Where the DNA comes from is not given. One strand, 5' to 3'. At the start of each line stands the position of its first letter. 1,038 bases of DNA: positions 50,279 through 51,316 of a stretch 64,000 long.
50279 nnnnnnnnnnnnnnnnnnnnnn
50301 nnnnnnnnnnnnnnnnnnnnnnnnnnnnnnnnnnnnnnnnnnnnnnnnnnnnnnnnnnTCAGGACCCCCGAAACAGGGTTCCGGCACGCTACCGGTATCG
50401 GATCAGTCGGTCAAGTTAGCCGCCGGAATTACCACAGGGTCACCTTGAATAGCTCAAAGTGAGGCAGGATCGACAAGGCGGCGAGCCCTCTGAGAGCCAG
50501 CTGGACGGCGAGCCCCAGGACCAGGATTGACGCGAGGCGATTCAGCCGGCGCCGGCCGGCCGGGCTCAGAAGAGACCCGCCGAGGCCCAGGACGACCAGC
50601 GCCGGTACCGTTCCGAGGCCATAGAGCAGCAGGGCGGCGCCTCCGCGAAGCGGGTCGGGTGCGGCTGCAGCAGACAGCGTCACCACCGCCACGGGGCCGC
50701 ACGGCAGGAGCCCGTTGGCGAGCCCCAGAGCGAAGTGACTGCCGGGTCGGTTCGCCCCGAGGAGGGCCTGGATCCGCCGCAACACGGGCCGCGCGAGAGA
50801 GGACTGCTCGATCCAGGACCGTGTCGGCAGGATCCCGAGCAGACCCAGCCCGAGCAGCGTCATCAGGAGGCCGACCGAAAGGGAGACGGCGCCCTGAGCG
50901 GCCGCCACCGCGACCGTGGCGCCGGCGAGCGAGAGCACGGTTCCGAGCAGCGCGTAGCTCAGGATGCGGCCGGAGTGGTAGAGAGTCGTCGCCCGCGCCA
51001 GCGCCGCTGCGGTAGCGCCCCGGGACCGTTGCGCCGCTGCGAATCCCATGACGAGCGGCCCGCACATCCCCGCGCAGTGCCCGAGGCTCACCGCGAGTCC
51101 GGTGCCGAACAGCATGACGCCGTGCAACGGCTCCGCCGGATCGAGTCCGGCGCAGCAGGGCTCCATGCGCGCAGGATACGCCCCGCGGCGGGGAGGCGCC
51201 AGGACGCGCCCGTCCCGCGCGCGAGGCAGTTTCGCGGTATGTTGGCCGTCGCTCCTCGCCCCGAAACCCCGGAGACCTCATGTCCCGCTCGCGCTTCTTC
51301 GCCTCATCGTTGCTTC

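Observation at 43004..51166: Complete cbb3 oxidase locus with ccoN-ccoO fusion, inverted module order, monoheme CcoP and no ccoH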

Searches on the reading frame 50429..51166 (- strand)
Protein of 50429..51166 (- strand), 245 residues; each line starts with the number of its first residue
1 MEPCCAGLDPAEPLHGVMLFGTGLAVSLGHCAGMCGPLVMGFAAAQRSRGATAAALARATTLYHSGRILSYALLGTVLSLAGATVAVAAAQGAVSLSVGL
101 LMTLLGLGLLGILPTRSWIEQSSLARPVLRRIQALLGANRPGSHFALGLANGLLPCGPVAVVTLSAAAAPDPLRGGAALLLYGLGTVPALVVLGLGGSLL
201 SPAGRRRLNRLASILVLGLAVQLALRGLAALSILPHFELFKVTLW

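Call 3: search_protein_families(library=pfam, proteins=[window:50429-51166:-], max_evalue=0.01)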
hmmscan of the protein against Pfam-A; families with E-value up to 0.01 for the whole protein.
window:50429-51166:- (245 aa): 2 families
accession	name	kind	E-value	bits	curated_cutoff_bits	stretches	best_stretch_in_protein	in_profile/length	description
PF13386.12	DsbD_2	-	3.6e-40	138.4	24.9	1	19-220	2-197/199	Cytochrome C biogenesis protein transmembrane region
PF02683.22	DsbD_TM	-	1.6e-09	37.9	27.1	1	17-224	6-215/219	Cytochrome C biogenesis protein transmembrane domain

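Call 4: search_protein_families(library=ncbifam, proteins=[window:50429-51166:-], max_evalue=0.01)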
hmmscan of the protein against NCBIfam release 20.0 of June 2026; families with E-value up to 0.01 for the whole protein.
window:50429-51166:- (245 aa): 2 families
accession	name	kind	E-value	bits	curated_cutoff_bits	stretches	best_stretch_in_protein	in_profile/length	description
NF001419.0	PRK00293.1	subfamily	5.5e-08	31.8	330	1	16-229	172-387/574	protein-disulfide reductase DsbD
NF040495.1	tranport_ArsG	equivalog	0.00058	19.3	200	1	54-148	42-139/225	aromatic aminobenezylarsenical efflux permease ArsG family transporter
